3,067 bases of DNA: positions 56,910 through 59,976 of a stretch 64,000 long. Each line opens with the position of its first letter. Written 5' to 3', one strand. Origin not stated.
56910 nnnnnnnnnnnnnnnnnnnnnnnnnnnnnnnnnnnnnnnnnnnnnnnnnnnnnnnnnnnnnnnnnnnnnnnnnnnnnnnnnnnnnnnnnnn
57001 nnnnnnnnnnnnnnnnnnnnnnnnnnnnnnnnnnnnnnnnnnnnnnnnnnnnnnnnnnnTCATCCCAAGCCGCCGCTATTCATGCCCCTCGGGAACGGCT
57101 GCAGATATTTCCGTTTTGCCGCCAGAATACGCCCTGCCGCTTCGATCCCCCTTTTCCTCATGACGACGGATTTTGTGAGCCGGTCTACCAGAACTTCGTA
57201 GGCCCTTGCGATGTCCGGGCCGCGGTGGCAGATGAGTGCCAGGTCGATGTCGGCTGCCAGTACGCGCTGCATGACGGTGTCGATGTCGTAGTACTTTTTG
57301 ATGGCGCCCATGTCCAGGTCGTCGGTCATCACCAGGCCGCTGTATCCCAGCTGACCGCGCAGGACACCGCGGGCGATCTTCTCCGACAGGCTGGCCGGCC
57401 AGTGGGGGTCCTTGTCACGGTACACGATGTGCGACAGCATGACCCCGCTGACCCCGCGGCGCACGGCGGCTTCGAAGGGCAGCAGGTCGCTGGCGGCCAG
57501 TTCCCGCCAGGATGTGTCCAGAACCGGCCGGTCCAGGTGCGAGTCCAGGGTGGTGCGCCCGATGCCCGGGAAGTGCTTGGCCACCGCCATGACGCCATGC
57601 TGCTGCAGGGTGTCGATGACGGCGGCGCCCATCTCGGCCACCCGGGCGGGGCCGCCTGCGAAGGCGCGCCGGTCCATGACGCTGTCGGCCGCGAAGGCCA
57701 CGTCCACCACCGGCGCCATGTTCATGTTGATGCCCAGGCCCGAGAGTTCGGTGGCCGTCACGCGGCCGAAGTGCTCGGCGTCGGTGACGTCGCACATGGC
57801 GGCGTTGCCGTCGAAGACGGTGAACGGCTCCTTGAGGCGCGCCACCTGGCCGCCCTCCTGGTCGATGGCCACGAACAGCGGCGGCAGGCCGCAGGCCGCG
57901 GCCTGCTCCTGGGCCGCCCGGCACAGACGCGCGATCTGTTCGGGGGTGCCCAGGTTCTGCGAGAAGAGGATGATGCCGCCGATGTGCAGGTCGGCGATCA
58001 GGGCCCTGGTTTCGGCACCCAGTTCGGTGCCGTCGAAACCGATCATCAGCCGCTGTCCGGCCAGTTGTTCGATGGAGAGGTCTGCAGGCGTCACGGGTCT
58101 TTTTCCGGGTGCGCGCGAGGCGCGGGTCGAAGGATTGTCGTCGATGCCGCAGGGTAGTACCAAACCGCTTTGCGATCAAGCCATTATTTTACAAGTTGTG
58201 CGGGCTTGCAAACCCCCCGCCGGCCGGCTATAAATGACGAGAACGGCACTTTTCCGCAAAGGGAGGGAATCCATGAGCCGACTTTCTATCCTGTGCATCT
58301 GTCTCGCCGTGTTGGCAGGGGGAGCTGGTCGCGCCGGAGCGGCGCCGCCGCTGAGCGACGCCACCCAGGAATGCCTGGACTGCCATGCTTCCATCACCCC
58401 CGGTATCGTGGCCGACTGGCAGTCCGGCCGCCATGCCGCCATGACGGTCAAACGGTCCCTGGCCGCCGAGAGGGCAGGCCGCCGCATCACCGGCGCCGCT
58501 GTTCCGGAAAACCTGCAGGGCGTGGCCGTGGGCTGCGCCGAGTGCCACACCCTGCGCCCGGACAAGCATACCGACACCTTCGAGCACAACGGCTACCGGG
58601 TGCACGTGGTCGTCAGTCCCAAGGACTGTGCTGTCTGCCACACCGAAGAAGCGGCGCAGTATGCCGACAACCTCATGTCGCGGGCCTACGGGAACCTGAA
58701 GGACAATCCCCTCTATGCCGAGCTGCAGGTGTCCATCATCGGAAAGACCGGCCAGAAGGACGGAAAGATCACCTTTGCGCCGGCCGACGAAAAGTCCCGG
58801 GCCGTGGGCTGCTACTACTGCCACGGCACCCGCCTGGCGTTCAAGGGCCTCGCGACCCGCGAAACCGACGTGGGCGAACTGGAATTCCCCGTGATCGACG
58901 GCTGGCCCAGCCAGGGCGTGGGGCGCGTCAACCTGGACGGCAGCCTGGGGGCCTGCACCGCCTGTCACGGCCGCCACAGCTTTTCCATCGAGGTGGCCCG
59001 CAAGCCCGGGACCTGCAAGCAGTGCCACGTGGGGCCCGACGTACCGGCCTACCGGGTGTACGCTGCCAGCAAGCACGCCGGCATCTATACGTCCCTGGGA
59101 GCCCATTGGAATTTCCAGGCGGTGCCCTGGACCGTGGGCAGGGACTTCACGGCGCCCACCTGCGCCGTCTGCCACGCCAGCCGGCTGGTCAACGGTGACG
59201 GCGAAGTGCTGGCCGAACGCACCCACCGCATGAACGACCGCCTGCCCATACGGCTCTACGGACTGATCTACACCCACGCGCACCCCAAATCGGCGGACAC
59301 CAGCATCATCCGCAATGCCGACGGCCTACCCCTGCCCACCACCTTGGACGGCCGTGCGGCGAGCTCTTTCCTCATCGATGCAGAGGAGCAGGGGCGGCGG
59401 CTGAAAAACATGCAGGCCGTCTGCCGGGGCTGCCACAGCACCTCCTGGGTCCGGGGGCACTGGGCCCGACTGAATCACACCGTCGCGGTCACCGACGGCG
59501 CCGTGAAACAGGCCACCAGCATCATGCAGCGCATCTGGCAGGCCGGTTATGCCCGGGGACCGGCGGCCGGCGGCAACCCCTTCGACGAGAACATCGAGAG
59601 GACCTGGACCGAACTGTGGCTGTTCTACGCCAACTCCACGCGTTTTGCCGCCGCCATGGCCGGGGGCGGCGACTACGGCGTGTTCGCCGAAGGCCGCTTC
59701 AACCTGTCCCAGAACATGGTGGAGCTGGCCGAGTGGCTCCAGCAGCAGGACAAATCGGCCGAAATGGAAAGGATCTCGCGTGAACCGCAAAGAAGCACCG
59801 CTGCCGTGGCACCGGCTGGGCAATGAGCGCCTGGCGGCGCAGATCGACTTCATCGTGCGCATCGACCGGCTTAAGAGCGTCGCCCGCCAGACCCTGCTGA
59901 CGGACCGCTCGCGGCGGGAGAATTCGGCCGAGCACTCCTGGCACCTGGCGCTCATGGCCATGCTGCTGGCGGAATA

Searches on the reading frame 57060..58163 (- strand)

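Call 15: search_protein_families(library=pfam, proteins=[window:57060-58163:-], max_evalue=0.00001)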
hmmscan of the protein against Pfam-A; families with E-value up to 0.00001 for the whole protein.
window:57060-58163:- (367 aa): 1 family
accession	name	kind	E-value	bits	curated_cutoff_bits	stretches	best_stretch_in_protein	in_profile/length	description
PF00933.27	Glyco_hydro_3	-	2.7e-66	224.6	27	1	40-328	11-295/316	Glycosyl hydrolase family 3 N terminal domain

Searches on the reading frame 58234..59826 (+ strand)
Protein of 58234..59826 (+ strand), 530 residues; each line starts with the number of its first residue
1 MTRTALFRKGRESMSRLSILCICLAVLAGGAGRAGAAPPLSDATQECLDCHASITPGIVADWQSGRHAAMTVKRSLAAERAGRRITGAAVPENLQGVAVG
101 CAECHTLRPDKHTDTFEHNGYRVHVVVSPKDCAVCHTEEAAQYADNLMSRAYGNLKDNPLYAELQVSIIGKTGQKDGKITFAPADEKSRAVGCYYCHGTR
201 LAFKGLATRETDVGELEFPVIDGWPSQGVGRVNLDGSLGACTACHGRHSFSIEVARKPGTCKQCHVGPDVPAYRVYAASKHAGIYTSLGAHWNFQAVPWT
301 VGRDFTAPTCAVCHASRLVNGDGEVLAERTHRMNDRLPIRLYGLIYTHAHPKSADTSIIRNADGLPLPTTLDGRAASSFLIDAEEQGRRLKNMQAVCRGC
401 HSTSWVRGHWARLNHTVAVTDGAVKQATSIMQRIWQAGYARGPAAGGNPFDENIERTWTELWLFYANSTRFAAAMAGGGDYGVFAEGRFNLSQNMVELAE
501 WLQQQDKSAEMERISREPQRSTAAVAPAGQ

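Call 15: search_protein_families(library=pfam, proteins=[window:58234-59826:+], max_evalue=0.00001)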
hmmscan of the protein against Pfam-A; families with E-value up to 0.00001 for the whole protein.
window:58234-59826:+ (530 aa): 3 families
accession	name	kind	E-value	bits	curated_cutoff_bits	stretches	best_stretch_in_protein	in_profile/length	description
PF13447.11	Multi-haem_cyto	-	1.7e-17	64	21.9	1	240-315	97-174/269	Seven times multi-haem cytochrome CxxCH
PF14522.11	Cytochrome_C7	-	4.3e-10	39.7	24.8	0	43-137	12-67/67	Cytochrome c7 and related cytochrome c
PF13435.11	Cytochrome_C554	-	1.4e-08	36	20.8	0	260-333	1-74/84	Cytochrome c554 and c-prime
